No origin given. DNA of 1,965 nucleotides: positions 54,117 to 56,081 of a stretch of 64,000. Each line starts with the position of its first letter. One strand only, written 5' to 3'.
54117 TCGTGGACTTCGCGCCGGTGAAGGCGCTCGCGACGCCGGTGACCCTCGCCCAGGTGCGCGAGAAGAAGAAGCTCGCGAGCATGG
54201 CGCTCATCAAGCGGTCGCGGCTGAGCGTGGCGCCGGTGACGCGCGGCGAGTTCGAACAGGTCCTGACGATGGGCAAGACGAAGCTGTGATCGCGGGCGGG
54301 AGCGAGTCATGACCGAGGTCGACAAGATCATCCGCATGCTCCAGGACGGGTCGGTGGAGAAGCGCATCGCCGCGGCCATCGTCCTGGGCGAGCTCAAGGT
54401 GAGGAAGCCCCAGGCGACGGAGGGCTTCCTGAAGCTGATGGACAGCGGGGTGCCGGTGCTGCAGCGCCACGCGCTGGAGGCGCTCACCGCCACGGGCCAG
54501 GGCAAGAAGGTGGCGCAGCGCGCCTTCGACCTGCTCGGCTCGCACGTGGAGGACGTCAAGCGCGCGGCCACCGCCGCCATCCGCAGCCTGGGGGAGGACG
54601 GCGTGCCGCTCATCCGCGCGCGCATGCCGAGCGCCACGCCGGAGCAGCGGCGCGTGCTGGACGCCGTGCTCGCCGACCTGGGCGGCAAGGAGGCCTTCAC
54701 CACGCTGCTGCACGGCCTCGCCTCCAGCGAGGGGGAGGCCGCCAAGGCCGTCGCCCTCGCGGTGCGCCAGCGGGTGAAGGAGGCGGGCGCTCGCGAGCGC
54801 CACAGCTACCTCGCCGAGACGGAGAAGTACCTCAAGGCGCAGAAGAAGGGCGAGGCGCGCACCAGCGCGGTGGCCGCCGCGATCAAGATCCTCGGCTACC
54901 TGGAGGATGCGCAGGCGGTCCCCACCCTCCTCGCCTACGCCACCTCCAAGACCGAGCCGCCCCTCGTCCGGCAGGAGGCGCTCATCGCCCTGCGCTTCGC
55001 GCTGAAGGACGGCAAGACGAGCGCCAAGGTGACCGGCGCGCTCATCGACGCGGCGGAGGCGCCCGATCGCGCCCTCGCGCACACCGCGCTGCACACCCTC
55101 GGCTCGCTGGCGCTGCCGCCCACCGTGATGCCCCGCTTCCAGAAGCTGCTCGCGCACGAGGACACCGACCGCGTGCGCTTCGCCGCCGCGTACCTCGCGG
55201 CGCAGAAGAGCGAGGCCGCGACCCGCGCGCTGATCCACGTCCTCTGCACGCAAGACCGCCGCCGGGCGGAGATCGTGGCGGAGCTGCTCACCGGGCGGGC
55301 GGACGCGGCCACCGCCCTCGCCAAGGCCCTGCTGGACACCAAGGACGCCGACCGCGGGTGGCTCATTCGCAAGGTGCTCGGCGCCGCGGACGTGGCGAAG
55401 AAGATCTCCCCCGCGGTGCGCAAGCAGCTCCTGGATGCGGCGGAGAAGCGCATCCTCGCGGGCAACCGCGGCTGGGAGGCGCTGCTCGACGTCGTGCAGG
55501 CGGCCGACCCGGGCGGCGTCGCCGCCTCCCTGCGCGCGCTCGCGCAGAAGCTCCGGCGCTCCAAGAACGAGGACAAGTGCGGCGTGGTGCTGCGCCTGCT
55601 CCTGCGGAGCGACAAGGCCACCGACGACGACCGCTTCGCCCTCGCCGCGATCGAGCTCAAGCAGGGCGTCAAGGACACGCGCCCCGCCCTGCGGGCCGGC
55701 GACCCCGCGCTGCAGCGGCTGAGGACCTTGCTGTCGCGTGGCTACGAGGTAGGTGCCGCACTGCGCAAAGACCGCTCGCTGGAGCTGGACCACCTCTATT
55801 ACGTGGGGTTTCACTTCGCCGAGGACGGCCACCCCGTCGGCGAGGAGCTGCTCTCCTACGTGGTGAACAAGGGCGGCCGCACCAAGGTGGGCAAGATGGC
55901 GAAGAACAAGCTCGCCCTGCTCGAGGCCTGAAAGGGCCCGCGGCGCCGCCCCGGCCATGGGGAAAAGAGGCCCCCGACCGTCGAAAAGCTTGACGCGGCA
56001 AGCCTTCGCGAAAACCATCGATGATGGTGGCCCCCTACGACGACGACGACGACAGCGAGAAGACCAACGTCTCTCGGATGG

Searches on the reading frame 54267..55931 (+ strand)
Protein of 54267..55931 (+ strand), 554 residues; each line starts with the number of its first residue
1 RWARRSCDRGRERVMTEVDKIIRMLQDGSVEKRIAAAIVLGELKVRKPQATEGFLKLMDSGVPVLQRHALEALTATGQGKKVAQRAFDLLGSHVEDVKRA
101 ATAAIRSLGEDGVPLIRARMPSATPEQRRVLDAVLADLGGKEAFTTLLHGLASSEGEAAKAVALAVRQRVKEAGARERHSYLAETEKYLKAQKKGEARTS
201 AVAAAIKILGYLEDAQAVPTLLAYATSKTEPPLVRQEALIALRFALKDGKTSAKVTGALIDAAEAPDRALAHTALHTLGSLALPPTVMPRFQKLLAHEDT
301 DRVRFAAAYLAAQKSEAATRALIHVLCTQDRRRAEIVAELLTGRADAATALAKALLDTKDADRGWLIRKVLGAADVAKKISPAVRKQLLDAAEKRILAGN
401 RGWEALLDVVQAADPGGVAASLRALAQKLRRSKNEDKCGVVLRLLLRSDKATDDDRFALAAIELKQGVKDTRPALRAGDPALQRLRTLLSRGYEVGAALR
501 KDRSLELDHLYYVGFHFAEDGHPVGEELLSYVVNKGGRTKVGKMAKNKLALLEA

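Call 26: search_protein_families(library=pfam, proteins=[window:54267-55931:+], max_evalue=0.001)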
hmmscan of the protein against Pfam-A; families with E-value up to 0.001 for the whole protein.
window:54267-55931:+ (554 aa): 2 families
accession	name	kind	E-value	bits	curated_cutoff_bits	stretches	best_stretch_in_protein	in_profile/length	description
PF13646.12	HEAT_2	-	6.6e-16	58.8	27.7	3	19-105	2-87/88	HEAT repeats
PF02985.28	HEAT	-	5.2e-06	26.7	23.5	0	20-43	4-27/31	HEAT repeat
